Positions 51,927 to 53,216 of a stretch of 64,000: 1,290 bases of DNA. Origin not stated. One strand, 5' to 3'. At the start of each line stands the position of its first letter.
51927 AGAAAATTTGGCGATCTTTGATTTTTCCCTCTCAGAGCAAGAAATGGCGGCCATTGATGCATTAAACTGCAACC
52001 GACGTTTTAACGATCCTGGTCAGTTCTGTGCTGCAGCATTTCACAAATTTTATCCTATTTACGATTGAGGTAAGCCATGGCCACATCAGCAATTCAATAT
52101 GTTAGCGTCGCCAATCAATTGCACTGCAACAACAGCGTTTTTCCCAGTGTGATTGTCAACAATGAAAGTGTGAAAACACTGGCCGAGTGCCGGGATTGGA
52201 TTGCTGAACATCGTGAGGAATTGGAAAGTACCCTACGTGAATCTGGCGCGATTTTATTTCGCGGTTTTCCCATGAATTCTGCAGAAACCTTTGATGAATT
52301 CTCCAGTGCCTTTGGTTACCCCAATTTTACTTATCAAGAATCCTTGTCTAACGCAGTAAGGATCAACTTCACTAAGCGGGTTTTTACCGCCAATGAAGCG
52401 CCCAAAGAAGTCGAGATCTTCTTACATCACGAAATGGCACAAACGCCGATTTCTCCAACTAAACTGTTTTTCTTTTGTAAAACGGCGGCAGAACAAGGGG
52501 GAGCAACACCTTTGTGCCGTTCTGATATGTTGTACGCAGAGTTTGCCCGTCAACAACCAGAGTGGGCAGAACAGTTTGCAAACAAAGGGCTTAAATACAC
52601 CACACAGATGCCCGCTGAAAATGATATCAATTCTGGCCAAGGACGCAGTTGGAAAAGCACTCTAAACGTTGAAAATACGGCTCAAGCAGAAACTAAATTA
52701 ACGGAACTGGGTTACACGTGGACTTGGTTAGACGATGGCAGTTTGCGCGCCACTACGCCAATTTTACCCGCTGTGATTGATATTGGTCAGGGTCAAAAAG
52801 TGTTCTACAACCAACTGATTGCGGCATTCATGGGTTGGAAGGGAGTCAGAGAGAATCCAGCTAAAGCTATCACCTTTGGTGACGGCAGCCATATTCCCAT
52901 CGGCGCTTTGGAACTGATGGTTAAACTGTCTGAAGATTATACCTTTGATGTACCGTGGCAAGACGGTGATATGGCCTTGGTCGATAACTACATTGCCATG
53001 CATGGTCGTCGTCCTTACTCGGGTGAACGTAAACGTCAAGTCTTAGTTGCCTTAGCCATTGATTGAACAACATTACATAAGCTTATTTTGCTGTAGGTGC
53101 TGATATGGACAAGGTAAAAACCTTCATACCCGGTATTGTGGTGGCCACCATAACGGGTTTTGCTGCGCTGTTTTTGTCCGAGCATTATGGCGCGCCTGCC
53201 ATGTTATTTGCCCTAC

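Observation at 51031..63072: Candidate co-regulated glycoside/organosulfonate utilisation locus (AKR, Fe/2OG dioxygenase, YeiH exporter, TonB receptor, GH31-TRAP, GntR)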

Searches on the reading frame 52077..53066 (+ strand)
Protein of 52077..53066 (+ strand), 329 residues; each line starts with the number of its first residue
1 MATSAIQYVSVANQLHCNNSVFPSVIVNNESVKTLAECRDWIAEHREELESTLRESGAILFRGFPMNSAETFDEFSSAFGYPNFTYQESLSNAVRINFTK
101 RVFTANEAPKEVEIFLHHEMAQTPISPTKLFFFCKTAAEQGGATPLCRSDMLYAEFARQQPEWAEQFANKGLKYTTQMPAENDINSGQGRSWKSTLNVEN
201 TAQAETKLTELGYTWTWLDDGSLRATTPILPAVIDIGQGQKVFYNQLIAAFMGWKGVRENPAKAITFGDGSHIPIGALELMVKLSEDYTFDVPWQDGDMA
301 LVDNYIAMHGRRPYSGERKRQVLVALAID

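Call 3: search_protein_families(library=pfam, proteins=[window:52077-53066:+])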
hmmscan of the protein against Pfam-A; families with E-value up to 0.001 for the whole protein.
window:52077-53066:+ (329 aa): 1 family
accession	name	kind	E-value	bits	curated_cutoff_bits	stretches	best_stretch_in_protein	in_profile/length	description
PF02668.22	TauD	-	7.3e-31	108.5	27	1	35-322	16-263/267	Taurine catabolism dioxygenase TauD, TfdA family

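Call 4: search_protein_families(library=ncbifam, proteins=[window:52077-53066:+])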
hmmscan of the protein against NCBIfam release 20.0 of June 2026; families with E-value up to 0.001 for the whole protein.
window:52077-53066:+ (329 aa): 2 families
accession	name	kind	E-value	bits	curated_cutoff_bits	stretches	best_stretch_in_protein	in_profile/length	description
NF041363.1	GntD_guanitoxin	equivalog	3.7e-05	23.1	345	1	277-315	269-307/341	guanitoxin biosynthesis L-enduracididine beta-hydroxylase GntD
TIGR03946.1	viomycin_VioC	equivalog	0.00068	18.8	418.6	0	266-315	250-299/333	arginine beta-hydroxylase, Fe(II)/alpha-ketoglutarate-dependent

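Call 11: search_solved_structures(query=window:52077-53066:+, show_alignments=2, max_evalue=0.001)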
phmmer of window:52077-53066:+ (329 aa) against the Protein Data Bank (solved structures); distinct sequences matched with E-value up to 0.001: 2.
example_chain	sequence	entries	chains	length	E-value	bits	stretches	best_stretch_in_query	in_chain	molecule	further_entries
9yut_A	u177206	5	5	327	1.4e-66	228.1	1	11-320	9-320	TauD/TfdA-like domain-containing protein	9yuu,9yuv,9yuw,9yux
1y0z_A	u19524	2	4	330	5e-65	223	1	11-323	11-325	protein product of AT3G21360 | Clavaminate synthase-like protein At3g21360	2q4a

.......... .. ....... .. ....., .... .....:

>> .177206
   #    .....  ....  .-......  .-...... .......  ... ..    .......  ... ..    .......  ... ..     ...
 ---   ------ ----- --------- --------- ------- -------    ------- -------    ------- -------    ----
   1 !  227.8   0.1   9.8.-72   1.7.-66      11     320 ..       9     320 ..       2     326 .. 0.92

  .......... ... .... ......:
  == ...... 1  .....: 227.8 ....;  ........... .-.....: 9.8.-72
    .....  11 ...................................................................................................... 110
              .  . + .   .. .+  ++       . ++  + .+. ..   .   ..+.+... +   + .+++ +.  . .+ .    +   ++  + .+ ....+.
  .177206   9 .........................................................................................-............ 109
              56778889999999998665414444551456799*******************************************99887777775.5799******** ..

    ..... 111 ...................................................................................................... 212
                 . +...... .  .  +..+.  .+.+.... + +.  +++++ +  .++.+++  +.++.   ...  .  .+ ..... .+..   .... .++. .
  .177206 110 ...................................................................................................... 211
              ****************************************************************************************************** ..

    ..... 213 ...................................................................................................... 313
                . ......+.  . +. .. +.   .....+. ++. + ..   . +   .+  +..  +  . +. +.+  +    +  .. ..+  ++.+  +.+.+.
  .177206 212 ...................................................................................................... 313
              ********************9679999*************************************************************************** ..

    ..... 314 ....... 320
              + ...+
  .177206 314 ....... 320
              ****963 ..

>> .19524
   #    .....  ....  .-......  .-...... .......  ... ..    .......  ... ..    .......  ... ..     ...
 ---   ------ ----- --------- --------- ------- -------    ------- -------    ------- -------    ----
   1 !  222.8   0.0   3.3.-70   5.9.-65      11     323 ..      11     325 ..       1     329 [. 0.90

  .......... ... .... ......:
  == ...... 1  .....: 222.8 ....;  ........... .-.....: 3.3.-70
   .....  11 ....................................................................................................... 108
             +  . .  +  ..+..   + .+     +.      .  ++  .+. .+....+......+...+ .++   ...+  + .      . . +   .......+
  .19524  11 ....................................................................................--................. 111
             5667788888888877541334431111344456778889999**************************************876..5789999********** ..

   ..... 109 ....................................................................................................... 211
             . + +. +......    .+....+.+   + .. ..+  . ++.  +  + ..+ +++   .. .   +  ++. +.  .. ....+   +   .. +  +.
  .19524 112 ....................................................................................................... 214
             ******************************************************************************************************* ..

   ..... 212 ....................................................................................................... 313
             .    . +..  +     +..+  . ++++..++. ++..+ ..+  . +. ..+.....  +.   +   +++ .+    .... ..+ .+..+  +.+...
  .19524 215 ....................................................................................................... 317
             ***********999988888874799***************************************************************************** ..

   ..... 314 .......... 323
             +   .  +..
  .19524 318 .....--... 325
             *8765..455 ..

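Call 20: find_homologous_proteins(query=window:52077-53066:+, max_evalue=1e-20)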
Query window:52077-53066:+ (329 aa): 4922 proteins with E <= 1e-20 among 6012 candidates; the best 120 are listed.
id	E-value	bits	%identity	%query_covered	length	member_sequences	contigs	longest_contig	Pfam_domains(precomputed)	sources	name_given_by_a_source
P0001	2.0e-222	755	100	100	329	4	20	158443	PF02668.23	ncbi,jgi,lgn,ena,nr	ncbi:MAG: SyrP protein [Paraglaciecola sp.]|nr:SyrP protein [Paraglaciecola sp.] NCT48189.1 SyrP pro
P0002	3.2e-213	725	96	100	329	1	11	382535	PF02668.23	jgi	jgi:alpha-ketoglutarate-dependent taurine dioxygenase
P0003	2.4e-191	653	86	100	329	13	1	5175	PF02668.23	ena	-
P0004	4.0e-188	642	83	100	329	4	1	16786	PF02668.23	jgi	-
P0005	1.0e-182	625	83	100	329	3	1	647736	PF02668.23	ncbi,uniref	ncbi:TauD/TfdA family dioxygenase [Flavobacterium sp. W21_SRS_FM6]|uniref:TauD/TfdA family dioxygena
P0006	3.6e-171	587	76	100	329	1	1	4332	PF02668.23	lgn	-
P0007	2.7e-170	584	77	98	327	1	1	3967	PF02668.23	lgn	-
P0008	9.7e-170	582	78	99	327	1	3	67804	PF02668.23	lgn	-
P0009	1.2e-169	582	76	100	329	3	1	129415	PF02668.23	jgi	jgi:alpha-ketoglutarate-dependent taurine dioxygenase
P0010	5.1e-169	580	77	98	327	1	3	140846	PF02668.23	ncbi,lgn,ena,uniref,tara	ncbi:TauD/TfdA family dioxygenase [uncultured Paraglaciecola sp.]|uniref:TauD/TfdA family dioxygenas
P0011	6.7e-169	579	77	98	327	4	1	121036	PF02668.23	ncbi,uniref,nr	ncbi:TauD/TfdA family dioxygenase [Paraglaciecola arctica]|uniref:TauD/TfdA family dioxygenase n=1 T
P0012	1.1e-168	578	77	99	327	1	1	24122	PF02668.23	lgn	-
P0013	1.9e-168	578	77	98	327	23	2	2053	PF02668.23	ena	-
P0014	3.3e-168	577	77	99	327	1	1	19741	PF02668.23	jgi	jgi:alpha-ketoglutarate-dependent taurine dioxygenase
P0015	6.2e-168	576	77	99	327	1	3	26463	PF02668.23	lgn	-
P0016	1.3e-167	575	77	98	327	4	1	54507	PF02668.23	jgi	jgi:alpha-ketoglutarate-dependent taurine dioxygenase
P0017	2.4e-167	574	74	100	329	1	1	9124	PF02668.23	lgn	-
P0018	4.2e-167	573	74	99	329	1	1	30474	PF02668.23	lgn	-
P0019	4.5e-167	573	76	99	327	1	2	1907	PF02668.23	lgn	-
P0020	1.3e-166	572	73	100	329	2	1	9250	PF02668.23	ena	-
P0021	1.5e-166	571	76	98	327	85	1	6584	PF02668.23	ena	-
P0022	3.1e-166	570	74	100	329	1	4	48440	PF02668.23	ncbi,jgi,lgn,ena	jgi:alpha-ketoglutarate-dependent taurine dioxygenase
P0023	5.3e-166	570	74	99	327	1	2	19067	PF02668.23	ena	-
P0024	1.8e-165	568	73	100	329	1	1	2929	PF02668.23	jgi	jgi:hypothetical protein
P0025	2.0e-165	568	76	99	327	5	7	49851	PF02668.23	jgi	jgi:alpha-ketoglutarate-dependent taurine dioxygenase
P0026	3.0e-165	567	76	98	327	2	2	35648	PF02668.23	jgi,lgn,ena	-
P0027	5.8e-165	566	75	98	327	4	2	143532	PF02668.23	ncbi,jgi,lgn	jgi:alpha-ketoglutarate-dependent taurine dioxygenase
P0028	8.9e-165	566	74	98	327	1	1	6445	PF02668.23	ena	-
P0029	1.2e-164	565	74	98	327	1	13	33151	PF02668.23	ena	-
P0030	1.7e-164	565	74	98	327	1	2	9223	PF02668.23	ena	-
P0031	2.3e-164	564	73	100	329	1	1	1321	PF02668.23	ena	-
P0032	6.2e-164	563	73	100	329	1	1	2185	PF02668.23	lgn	-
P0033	8.7e-164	562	73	100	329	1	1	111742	PF02668.23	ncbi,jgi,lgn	jgi:hypothetical protein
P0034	1.4e-163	562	75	98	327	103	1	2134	PF02668.23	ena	-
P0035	1.4e-163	562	73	100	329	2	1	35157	PF02668.23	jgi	jgi:alpha-ketoglutarate-dependent taurine dioxygenase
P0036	1.7e-163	561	72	100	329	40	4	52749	PF02668.23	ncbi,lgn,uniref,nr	ncbi:TauD/TfdA family dioxygenase [Paraglaciecola chathamensis]|uniref:Clavaminate synthase-like pro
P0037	2.0e-163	561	75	98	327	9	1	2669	PF02668.23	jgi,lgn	jgi:alpha-ketoglutarate-dependent taurine dioxygenase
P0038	1.0e-162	559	71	100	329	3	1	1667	PF02668.23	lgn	-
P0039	1.1e-162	559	72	100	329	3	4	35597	PF02668.23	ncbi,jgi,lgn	jgi:hypothetical protein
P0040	1.6e-162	558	71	100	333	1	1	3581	PF02668.23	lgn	-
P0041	2.2e-162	558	71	100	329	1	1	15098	PF02668.23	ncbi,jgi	ncbi:MAG: hypothetical protein ACI9C4_001245 [Paraglaciecola sp.]|jgi:hypothetical protein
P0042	3.7e-162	557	72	100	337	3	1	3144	PF02668.23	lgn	-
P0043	4.6e-162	557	72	99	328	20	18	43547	PF02668.23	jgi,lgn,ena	jgi:alpha-ketoglutarate-dependent taurine dioxygenase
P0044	8.8e-162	556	75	99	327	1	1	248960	PF02668.23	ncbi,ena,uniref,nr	ncbi:TauD/TfdA family dioxygenase [uncultured Paraglaciecola sp.]|uniref:TauD/TfdA family dioxygenas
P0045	2.1e-161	555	71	100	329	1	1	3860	PF02668.23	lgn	-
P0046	2.9e-161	554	71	100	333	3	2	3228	PF02668.23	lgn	-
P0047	8.4e-161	553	74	98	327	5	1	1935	PF02668.23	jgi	jgi:alpha-ketoglutarate-dependent taurine dioxygenase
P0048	8.7e-161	552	71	100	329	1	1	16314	PF02668.23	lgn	-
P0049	1.0e-160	552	71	100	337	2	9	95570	PF02668.23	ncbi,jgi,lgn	ncbi:MAG: alpha-ketoglutarate-dependent taurine dioxygenase [Glaciecola sp.]|jgi:alpha-ketoglutarate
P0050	1.0e-160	552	72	100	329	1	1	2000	PF02668.23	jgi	jgi:hypothetical protein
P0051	1.1e-160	552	72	100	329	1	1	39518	PF02668.23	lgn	-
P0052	1.4e-160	552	71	100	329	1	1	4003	PF02668.23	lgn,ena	-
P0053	1.6e-160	552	72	100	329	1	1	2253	PF02668.23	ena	-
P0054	1.9e-160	551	72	100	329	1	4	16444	PF02668.23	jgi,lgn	jgi:hypothetical protein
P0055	2.5e-160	551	71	100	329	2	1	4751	PF02668.23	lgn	-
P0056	4.6e-160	550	72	100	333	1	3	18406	PF02668.23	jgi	jgi:alpha-ketoglutarate-dependent taurine dioxygenase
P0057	4.8e-160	550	71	100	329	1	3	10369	PF02668.23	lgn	-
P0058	2.6e-159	548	71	99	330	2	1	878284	PF02668.23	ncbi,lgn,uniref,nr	ncbi:TauD/TfdA family dioxygenase [Glaciecola sp. KUL10]|uniref:TauD/TfdA family dioxygenase n=1 Tax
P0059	3.6e-159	547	71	100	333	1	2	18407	PF02668.23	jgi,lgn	jgi:alpha-ketoglutarate-dependent taurine dioxygenase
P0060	4.2e-159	547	72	100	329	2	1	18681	PF02668.23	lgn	-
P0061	4.7e-159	547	71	99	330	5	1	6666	PF02668.23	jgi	jgi:alpha-ketoglutarate-dependent taurine dioxygenase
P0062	5.1e-159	547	70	100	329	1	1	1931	PF02668.23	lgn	-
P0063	5.5e-159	547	71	99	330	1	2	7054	PF02668.23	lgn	-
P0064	1.2e-158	546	71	100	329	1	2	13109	PF02668.23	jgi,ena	jgi:alpha-ketoglutarate-dependent taurine dioxygenase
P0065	7.2e-158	543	70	100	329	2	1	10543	PF02668.23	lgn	-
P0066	7.2e-158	543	70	100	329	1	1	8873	PF02668.23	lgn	-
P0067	1.1e-157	542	71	100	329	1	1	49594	PF02668.23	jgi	jgi:hypothetical protein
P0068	1.2e-157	542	70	100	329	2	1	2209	PF02668.23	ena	-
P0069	3.2e-157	541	69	100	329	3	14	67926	PF02668.23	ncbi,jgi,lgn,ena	ncbi:MAG: hypothetical protein ACI8R9_000937 [Paraglaciecola sp.]|jgi:hypothetical protein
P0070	3.3e-157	541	69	100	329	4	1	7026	PF02668.23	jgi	jgi:hypothetical protein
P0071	7.4e-157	540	69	100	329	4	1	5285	PF02668.23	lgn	-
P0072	9.3e-157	539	69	100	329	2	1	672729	PF02668.23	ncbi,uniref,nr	ncbi:TauD/TfdA family dioxygenase [Glaciecola petra]|uniref:TauD/TfdA family dioxygenase n=1 Tax=Gla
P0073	1.2e-156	539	69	98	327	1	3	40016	PF02668.23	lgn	-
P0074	1.2e-156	539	71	100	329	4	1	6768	PF02668.23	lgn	-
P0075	1.6e-156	538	69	98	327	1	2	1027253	PF02668.23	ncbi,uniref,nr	ncbi:TauD/TfdA family dioxygenase [Aliiglaciecola sp. M165]|uniref:TauD/TfdA family dioxygenase n=1 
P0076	2.5e-156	538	69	100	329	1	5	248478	PF02668.23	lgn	-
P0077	7.9e-156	536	69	98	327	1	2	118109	PF02668.23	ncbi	ncbi:MAG: TauD/TfdA family dioxygenase [Aliiglaciecola sp.]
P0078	5.1e-155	534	69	100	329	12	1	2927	PF02668.23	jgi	jgi:hypothetical protein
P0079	6.2e-155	533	68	100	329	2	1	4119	PF02668.23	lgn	-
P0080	7.1e-155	533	69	100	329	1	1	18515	PF02668.23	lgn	-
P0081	1.3e-154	532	68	100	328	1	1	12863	PF02668.23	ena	-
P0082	3.7e-154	531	70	100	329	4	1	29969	PF02668.23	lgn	-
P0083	4.0e-154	531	69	98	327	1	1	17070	PF02668.23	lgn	-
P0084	4.6e-154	530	70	99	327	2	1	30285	PF02668.23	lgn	-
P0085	5.7e-154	530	69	100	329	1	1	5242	PF02668.23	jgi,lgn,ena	-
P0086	8.2e-154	530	69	100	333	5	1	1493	PF02668.23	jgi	jgi:alpha-ketoglutarate-dependent taurine dioxygenase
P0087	2.6e-153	528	68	100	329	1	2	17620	PF02668.23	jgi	jgi:hypothetical protein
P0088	2.6e-153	528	69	99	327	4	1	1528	PF02668.23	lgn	-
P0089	6.6e-153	527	68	100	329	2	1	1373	PF02668.23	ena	-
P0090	9.3e-153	526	70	98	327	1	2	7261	PF02668.23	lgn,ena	-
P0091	1.8e-152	525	70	98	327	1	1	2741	PF02668.23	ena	-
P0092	3.0e-152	524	70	98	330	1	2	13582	PF02668.23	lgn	-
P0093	6.2e-152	523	68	100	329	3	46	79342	PF02668.23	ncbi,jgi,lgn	ncbi:MAG: alpha-ketoglutarate-dependent taurine dioxygenase [Kangiellaceae bacterium]|jgi:alpha-keto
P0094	6.6e-152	523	67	100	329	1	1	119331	PF02668.23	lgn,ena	-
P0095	6.7e-152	523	71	99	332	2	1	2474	PF02668.23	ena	-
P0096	7.2e-152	523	69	100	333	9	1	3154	PF02668.23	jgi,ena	-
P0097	7.9e-152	523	69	98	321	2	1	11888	PF02668.23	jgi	jgi:alpha-ketoglutarate-dependent taurine dioxygenase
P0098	8.5e-152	523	69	99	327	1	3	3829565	PF02668.23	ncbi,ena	-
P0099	1.3e-151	522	68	100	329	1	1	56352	PF02668.23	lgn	-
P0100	2.0e-151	522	72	93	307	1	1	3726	PF02668.23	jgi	jgi:alpha-ketoglutarate-dependent taurine dioxygenase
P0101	3.1e-151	521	70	98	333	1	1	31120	PF02668.23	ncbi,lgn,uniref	ncbi:TauD/TfdA family dioxygenase [Alteromonas sp. 14N.309.X.WAT.G.H12]|uniref:TauD/TfdA family diox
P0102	4.0e-151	521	66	100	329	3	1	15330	PF02668.23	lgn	-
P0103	4.0e-151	521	67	100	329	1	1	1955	PF02668.23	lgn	-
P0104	4.2e-151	521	67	100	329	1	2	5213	PF02668.23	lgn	-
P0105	4.6e-151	521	68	100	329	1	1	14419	PF02668.23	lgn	-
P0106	7.1e-151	520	68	98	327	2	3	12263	PF02668.23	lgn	-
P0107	9.6e-151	519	69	98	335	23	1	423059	PF02668.23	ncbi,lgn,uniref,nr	ncbi:TauD/TfdA family dioxygenase [Alteromonas sp. McT4-15]|uniref:TauD/TfdA family dioxygenase n=1 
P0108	1.6e-150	519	68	100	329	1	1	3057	PF02668.23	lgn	-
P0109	6.4e-150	517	66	100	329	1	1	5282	PF02668.23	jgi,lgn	-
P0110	1.2e-149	516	69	98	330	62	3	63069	PF02668.23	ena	-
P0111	2.2e-149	515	68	99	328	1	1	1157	PF02668.23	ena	-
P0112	2.3e-149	515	68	99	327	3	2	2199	PF02668.23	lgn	-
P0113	2.6e-149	515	68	98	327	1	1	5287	PF02668.23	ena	-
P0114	3.6e-149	514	68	98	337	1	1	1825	PF02668.23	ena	-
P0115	5.2e-149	514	69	99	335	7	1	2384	PF02668.23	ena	-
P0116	6.5e-149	513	67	100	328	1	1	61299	PF02668.23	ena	-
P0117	6.8e-149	513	68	98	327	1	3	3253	PF02668.23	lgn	-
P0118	9.2e-149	513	68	99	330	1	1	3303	PF02668.23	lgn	-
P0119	1.1e-148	513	68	99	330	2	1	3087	PF02668.23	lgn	-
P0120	1.7e-148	512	68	98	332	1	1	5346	PF02668.23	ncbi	ncbi:MAG: TauD/TfdA family dioxygenase [Pseudomonadota bacterium]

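Call 22: find_related_loci(query=window:52077-53066:+, collection=genome_contigs, flank=10000)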
Query window:52077-53066:+ (329 aa) in genome_contigs; peptide patterns used: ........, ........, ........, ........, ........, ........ (x = any residue, [..] = any of these).
319 stretches matched a pattern; 303 encode a relative of the query (tblastn E <= 1e-3); the best 80 are kept; 80 distinct loci.
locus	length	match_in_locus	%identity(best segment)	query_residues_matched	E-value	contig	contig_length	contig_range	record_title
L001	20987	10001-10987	86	1-329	0e+0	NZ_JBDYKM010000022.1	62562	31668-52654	Paraglaciecola sp. 25GB23A NODE_22_length_62562_cov_217.921165, whole genome shotgun sequence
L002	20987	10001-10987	83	1-329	0e+0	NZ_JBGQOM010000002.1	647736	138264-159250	Flavobacterium sp. W21_SRS_FM6 NODE_2_length_647736_cov_117.787400, whole genome shotgun sequence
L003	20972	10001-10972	77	6-329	2e-179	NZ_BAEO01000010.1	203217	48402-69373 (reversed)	Paraglaciecola arctica BSs20135, whole genome shotgun sequence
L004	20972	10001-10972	78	6-329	7e-178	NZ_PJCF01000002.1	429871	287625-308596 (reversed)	Paraglaciecola sp. MB-3u-78 contig6, whole genome shotgun sequence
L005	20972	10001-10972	77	6-329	1e-177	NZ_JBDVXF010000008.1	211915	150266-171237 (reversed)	MAG: Paraglaciecola sp. isolate LC.105.F.D3_287_101 LC_105_F_D3_287_101_000000000008, whole genome shotgun sequence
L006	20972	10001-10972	77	6-329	5e-177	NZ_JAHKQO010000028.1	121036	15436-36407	Paraglaciecola arctica strain A3R16 A3R16_A3R16_contig_10, whole genome shotgun sequence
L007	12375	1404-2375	74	6-329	9e-173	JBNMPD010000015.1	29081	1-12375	MAG: Flavobacteriales bacterium isolate 3300055003_72 Ga0535643_0000474, whole genome shotgun sequence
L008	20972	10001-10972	75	6-329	3e-172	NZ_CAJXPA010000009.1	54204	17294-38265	MAG: uncultured Paraglaciecola sp. isolate ERR1855275_bin.1_MetaBAT_v2.12.1_MAG, whole genome shotgun sequence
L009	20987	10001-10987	72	1-329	4e-172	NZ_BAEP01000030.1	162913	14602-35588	Paraglaciecola mesophila KMM 241, whole genome shotgun sequence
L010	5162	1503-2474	75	6-329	4e-175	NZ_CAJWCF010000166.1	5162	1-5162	MAG: uncultured Paraglaciecola sp. isolate SRR5469033_bin.16_MetaBAT_v2.12.1_MAG, whole genome shotgun sequence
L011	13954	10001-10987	72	1-329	5e-172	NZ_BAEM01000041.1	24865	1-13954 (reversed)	Paraglaciecola chathamensis S18K6, whole genome shotgun sequence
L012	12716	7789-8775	72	1-329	2e-171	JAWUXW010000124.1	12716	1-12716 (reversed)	MAG: Paraglaciecola sp. isolate HBSea_ice_MAG736 BAT.736_862740_flag=0_multi=43.0000_len=12716, whole genome shotgun seq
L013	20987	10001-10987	72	1-329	5e-171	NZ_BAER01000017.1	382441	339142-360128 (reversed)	Paraglaciecola polaris LMG 21857, whole genome shotgun sequence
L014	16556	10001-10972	73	6-329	4e-170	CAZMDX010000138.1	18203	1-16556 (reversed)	MAG TPA_asm: uncultured Pseudoalteromonas sp. isolate binchicken_co404_42 genome assembly, contig: k119_168825, whole ge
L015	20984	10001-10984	74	2-329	7e-170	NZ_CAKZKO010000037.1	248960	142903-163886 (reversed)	MAG: uncultured Paraglaciecola sp. isolate ERR2094167_bin.68_CONCOCT_v1.1_MAG ERZ650161.20, whole genome shotgun sequenc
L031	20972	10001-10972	69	3-326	2e-157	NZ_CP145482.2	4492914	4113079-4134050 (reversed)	Alteromonas gracilis strain J4 chromosome, complete genome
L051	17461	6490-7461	68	3-326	5e-153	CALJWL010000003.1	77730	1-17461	MAG: uncultured Arenicella sp. isolate L1_Bin_METABAT__211_1 genome assembly, contig: c_000000203727, whole genome shotg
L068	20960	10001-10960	63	6-327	8e-142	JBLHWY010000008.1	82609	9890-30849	MAG: Candidatus Azotimanducaceae bacterium isolate 3300046534_142 Ga0491194_0000221, whole genome shotgun sequence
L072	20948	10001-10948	63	9-324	7e-139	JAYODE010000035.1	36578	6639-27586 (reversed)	MAG: Gammaproteobacteria bacterium isolate 139553_S155_metabat_bins_sens.tsv.033 NODE_1474_length_36578_cov_9.084960, wh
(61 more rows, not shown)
